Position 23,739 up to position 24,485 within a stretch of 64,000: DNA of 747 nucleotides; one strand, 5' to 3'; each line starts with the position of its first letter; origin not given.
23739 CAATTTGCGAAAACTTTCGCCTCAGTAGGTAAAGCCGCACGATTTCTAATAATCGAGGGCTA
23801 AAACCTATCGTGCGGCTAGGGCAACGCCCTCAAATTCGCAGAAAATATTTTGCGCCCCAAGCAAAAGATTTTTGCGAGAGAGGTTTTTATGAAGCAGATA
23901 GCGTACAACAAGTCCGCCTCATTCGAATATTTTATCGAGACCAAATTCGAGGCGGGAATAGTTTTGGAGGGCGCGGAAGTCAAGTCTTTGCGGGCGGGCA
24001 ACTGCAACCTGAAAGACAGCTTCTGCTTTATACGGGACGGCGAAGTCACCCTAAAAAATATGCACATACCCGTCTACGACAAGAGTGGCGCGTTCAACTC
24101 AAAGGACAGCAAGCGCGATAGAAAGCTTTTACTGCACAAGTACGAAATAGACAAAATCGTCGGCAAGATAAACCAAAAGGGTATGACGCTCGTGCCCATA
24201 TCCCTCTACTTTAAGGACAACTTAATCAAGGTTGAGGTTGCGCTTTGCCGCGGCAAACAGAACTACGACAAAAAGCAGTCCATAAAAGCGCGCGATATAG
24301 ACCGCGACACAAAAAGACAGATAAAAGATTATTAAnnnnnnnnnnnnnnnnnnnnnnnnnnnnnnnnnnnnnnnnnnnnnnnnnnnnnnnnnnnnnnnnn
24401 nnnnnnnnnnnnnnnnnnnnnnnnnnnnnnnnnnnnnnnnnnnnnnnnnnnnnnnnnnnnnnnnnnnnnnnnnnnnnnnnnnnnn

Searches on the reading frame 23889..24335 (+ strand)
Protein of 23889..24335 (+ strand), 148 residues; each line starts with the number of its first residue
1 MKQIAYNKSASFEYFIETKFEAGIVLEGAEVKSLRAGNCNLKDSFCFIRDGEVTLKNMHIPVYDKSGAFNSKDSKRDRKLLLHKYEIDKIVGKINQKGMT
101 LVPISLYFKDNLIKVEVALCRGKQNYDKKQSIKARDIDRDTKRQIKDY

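Call 33: find_encoding_contigs(protein=window:23889-24335:+, flank=3000, max_places=10)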
Protein window:23889-24335:+ (148 aa): no gene with exactly this product is on record in the collection.

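Call 34: find_homologous_proteins(query=window:23889-24335:+, max_evalue=1e-30)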
Query window:23889-24335:+ (148 aa): 6852 proteins with E <= 1e-30 among 8000 candidates; the best 120 are listed.
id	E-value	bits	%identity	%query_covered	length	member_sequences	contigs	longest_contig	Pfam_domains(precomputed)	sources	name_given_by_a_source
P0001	1.5e-87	309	96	100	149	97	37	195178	PF01668.24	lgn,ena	-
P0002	3.6e-86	304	93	100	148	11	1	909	PF01668.24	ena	-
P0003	1.3e-84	299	91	100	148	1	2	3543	PF01668.24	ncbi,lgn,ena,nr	ncbi:MAG: SsrA-binding protein SmpB [Clostridia bacterium]|nr:SsrA-binding protein SmpB [Clostridia 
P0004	1.5e-84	299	93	100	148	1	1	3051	PF01668.24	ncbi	-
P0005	1.4e-83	296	90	100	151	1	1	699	PF01668.24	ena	-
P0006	3.1e-83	295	91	100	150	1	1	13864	PF01668.24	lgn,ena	-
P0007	3.7e-83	294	89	100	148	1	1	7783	PF01668.24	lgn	-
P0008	4.1e-83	294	91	100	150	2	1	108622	PF01668.24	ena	-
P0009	4.7e-83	294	91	100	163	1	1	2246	PF01668.24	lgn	-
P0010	5.3e-83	294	91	99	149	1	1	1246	PF01668.24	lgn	-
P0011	7.0e-83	293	89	100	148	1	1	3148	PF01668.24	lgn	-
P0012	7.1e-83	293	90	100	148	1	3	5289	PF01668.24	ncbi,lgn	-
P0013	8.8e-83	293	89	100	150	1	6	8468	PF01668.24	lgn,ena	-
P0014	1.0e-82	293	88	99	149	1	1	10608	PF01668.24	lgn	-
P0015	1.1e-82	293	89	100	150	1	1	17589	PF01668.24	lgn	-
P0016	2.4e-82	292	90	100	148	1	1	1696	PF01668.24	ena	-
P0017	2.4e-82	292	87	100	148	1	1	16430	PF01668.24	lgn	-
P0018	3.3e-82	291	89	99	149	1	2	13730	PF01668.24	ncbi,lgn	-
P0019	4.8e-82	291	89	100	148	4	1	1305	PF01668.24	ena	-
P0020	5.3e-82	291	89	100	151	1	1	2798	PF01668.24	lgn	-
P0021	5.9e-82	291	90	99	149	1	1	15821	PF01668.24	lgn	-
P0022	7.7e-82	290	88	99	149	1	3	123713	PF01668.24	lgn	-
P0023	7.8e-82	290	87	100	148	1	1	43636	PF01668.24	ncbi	-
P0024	8.4e-82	290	90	99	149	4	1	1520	PF01668.24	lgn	-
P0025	8.4e-82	290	86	100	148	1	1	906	PF01668.24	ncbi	-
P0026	1.2e-81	290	88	100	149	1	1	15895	PF01668.24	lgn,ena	-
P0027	1.4e-81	289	87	100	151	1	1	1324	PF01668.24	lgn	-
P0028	1.4e-81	289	89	100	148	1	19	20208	PF01668.24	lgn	-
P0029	1.5e-81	289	89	100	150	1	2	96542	PF01668.24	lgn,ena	-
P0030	1.9e-81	289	88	100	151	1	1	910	PF01668.24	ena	-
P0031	3.0e-81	288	88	100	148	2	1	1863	PF01668.24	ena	-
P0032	3.9e-81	288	89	100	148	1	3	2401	PF01668.24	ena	-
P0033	5.8e-81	287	86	99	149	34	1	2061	PF01668.24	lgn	-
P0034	7.2e-81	287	90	100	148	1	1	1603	PF01668.24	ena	-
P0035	1.2e-80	286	86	100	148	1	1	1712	PF01668.24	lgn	-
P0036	1.2e-80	286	87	100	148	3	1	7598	PF01668.24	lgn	-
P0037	1.4e-80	286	88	100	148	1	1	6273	PF01668.24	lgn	-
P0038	1.6e-80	286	88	100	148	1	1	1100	PF01668.24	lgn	-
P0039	2.3e-80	285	86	100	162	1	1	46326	PF01668.24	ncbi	-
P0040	2.5e-80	285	89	100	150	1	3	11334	PF01668.24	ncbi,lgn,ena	-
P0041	3.0e-80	285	88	100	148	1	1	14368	PF01668.24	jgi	jgi:SsrA-binding protein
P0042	5.8e-80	284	87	100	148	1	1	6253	PF01668.24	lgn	-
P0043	6.2e-80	284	86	100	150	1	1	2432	PF01668.24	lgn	-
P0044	6.3e-80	284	88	100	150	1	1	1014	PF01668.24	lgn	-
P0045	7.5e-80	284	87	100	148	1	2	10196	PF01668.24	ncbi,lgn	-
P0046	8.6e-80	284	87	100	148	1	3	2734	PF01668.24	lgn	-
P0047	1.1e-79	283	86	100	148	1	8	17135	PF01668.24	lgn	-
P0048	1.4e-79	283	87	100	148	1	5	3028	PF01668.24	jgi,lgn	jgi:SsrA-binding protein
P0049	1.7e-79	283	86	100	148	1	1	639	PF01668.24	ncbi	-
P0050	2.1e-79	282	88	100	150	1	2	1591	PF01668.24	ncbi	-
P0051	2.5e-79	282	87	100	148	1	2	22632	PF01668.24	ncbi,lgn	-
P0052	2.6e-79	282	86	100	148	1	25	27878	PF01668.24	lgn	-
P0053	2.9e-79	282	87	100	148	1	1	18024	PF01668.24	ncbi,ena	-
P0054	3.3e-79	282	86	99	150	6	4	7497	PF01668.24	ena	-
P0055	4.3e-79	281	86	100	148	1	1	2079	PF01668.24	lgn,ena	-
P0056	5.2e-79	281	86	100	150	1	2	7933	PF01668.24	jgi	-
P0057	6.5e-79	281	87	100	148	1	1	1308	PF01668.24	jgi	jgi:SsrA-binding protein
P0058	1.1e-78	280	86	100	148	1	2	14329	PF01668.24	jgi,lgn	jgi:SsrA-binding protein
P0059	1.3e-78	280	85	100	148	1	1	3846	PF01668.24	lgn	-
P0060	1.6e-78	279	87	99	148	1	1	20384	PF01668.24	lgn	-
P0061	3.8e-78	278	85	100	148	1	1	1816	PF01668.24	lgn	-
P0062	4.2e-78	278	86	100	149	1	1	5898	PF01668.24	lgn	-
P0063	8.4e-78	277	86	100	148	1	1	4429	PF01668.24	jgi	jgi:SsrA-binding protein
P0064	1.1e-77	277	86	100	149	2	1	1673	PF01668.24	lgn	-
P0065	1.1e-77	277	86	100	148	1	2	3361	PF01668.24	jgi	jgi:SsrA-binding protein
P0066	1.4e-77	276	85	100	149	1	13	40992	PF01668.24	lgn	-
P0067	1.5e-77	276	86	99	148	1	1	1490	PF01668.24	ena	-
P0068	1.6e-77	276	85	100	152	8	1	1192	PF01668.24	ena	-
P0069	2.0e-77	276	84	100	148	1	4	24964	PF01668.24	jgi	-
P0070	2.1e-77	276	85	99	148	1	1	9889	PF01668.24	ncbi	ncbi:MAG: SsrA-binding protein SmpB [Candidatus Coproplasma sp.]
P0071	2.1e-77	276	86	99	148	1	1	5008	PF01668.24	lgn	-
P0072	2.5e-77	276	84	99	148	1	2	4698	PF01668.24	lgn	-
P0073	3.2e-77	275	84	100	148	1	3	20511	PF01668.24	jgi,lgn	jgi:SsrA-binding protein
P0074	4.0e-77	275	85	100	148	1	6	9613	PF01668.24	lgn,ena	-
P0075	4.5e-77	275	87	98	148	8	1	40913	PF01668.24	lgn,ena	-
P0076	4.9e-77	275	84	100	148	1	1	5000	PF01668.24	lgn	-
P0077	7.9e-77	274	84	100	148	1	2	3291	PF01668.24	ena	-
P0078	8.5e-77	274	84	100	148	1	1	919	PF01668.24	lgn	-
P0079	9.2e-77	274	84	100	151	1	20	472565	PF01668.24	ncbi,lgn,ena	-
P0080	1.1e-76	273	83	100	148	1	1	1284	PF01668.24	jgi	jgi:SsrA-binding protein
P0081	1.2e-76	273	83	100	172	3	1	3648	PF01668.24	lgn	-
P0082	1.2e-76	273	83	100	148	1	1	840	PF01668.24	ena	-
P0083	1.2e-76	273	86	99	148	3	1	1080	PF01668.24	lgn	-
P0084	1.3e-76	273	86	99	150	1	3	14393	PF01668.24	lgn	-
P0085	1.9e-76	273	85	100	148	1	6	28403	PF01668.24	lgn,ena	-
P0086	2.0e-76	273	84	99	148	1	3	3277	PF01668.24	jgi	jgi:SsrA-binding protein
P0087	2.3e-76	272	84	100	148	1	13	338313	PF01668.24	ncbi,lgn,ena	-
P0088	3.6e-76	272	84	100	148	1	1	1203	PF01668.24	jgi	jgi:SsrA-binding protein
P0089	4.1e-76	272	84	100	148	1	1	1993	PF01668.24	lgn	-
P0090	4.2e-76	272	84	100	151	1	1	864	PF01668.24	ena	-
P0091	4.4e-76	271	85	98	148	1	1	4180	PF01668.24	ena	-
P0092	4.6e-76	271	84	100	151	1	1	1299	PF01668.24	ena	-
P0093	5.3e-76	271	84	100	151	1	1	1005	PF01668.24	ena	-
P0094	5.5e-76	271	83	99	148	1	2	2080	PF01668.24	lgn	-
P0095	6.3e-76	271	82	100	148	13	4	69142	PF01668.24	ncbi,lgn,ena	-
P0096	8.1e-76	271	86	97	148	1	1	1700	PF01668.24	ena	-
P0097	9.1e-76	270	83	99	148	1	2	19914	PF01668.24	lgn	-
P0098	9.4e-76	270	84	100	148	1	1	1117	PF01668.24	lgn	-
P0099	1.2e-75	270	84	99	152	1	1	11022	PF01668.24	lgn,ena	-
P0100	1.3e-75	270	84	99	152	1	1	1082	PF01668.24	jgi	jgi:SsrA-binding protein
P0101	1.3e-75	270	84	99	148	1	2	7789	PF01668.24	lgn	-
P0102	1.6e-75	270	84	100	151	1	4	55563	PF01668.24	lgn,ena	-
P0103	1.7e-75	270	88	95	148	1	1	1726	PF01668.24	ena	-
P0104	2.0e-75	269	88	95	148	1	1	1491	PF01668.24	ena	-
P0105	2.2e-75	269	84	100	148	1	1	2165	PF01668.24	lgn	-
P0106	2.8e-75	269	82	100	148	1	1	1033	PF01668.24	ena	-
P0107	2.8e-75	269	83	100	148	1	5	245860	PF01668.24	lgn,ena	-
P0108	5.1e-75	268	82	100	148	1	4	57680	PF01668.24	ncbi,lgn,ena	-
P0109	5.7e-75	268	84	100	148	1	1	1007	PF01668.24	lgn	-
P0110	7.3e-75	268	82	100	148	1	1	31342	PF01668.24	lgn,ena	-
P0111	2.0e-74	266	82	100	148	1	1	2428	PF01668.24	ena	-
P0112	2.2e-74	266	82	100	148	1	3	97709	PF01668.24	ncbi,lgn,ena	-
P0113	5.3e-74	265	83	100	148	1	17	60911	PF01668.24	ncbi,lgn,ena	-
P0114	5.3e-74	265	82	100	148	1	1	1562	PF01668.24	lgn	-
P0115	6.4e-74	264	83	100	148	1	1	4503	PF01668.24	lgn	-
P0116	7.6e-74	264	82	100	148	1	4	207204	PF01668.24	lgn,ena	-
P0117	9.9e-74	264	82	100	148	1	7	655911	PF01668.24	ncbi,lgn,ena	-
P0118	1.0e-73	264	82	100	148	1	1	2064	PF01668.24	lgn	-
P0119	1.3e-73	264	82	100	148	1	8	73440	PF01668.24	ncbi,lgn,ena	-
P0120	1.8e-73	263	81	100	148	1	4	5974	PF01668.24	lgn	-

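Call 35: find_encoding_contigs(protein=P0001, flank=10000, max_places=4)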
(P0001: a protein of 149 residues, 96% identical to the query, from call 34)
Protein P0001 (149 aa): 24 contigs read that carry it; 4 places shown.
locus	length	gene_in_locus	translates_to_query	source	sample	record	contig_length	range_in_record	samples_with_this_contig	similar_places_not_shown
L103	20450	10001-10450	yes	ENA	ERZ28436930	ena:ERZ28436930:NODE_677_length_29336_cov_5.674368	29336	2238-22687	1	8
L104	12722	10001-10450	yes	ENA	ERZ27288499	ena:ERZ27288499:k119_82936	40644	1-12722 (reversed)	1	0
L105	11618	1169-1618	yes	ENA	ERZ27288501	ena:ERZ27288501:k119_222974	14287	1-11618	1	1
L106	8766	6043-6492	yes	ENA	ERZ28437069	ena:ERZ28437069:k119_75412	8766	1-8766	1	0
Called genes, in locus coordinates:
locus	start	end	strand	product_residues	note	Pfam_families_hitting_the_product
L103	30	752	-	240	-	-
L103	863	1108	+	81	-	-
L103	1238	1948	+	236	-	PF00121:TIM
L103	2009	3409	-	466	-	-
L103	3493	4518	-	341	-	-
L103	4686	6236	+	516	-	PF01676:Metalloenzyme, PF06415:iPGM_N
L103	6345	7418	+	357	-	PF00892:EamA, PF03151:TPT (weak)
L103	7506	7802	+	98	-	PF03840:SecG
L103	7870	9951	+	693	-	PF08206:OB_RNB, PF17876:CSD2, PF00773:RNB, PF00575:S1 (weak)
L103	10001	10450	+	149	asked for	PF01668:SmpB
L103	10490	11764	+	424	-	PF01053:Cys_Met_Meta_PP, PF00155:Aminotran_1_2 (weak), PF01041:DegT_DnrJ_EryC1 (weak)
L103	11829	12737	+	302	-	PF04204:HTS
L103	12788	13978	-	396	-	PF03315:SDH_beta, PF03313:SDH_alpha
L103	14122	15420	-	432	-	PF00089:Trypsin, PF13365:Trypsin_2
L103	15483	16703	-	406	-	PF01704:UDPGP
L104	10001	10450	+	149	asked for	PF01668:SmpB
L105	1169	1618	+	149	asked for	PF01668:SmpB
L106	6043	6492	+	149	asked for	PF01668:SmpB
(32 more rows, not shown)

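Call 36: find_encoding_contigs(protein=P0008, flank=10000, max_places=2)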
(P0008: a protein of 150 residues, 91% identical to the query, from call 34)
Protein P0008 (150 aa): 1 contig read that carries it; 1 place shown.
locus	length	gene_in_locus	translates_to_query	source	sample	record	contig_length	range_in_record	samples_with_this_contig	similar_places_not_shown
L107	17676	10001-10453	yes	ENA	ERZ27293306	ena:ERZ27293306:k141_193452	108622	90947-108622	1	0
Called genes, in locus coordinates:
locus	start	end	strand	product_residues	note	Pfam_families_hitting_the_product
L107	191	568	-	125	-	-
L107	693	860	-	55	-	-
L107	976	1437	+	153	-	PF01381:HTH_3, PF01527:HTH_Tnp_1 (faint), PF13443:HTH_26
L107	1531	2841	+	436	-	PF00162:PGK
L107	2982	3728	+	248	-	PF00121:TIM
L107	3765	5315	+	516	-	PF01676:Metalloenzyme, PF06415:iPGM_N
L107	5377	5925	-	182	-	-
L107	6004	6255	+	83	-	PF01381:HTH_3, PF13412:HTH_24 (weak), PF01022:HTH_5 (faint), PF12844:HTH_19, PF13443:HTH_26, PF13560:HTH_31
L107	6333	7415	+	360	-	PF00892:EamA, PF03151:TPT (faint), PF00892:EamA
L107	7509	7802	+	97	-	PF03840:SecG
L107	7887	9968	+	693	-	PF08206:OB_RNB, PF17876:CSD2, PF00773:RNB, PF00575:S1 (weak)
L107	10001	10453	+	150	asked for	PF01668:SmpB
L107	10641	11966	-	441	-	PF00089:Trypsin, PF13365:Trypsin_2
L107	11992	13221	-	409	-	PF01704:UDPGP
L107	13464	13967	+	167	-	PF00293:NUDIX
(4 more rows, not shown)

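Call 37: find_encoding_contigs(protein=P0022, flank=10000, max_places=2)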
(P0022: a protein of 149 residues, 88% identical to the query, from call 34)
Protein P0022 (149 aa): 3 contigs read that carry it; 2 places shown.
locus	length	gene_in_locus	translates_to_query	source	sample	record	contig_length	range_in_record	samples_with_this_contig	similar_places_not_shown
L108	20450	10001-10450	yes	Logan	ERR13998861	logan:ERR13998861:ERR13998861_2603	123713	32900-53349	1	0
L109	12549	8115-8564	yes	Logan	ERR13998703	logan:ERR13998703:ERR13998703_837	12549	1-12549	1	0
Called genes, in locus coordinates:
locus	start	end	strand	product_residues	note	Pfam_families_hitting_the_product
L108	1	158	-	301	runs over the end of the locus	-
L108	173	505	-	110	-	-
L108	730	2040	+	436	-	PF00162:PGK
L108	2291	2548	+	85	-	-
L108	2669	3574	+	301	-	-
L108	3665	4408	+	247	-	PF00121:TIM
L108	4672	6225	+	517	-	PF01676:Metalloenzyme, PF06415:iPGM_N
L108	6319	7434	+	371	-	PF00892:EamA, PF03151:TPT (weak)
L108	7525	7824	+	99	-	PF03840:SecG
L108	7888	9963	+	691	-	PF08206:OB_RNB, PF17876:CSD2, PF00773:RNB, PF00575:S1 (weak)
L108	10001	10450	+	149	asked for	PF01668:SmpB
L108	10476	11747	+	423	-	PF01053:Cys_Met_Meta_PP, PF01041:DegT_DnrJ_EryC1 (weak)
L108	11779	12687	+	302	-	PF04204:HTS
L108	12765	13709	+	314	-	PF04018:VCA0040-like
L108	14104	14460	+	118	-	-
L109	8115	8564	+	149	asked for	PF01668:SmpB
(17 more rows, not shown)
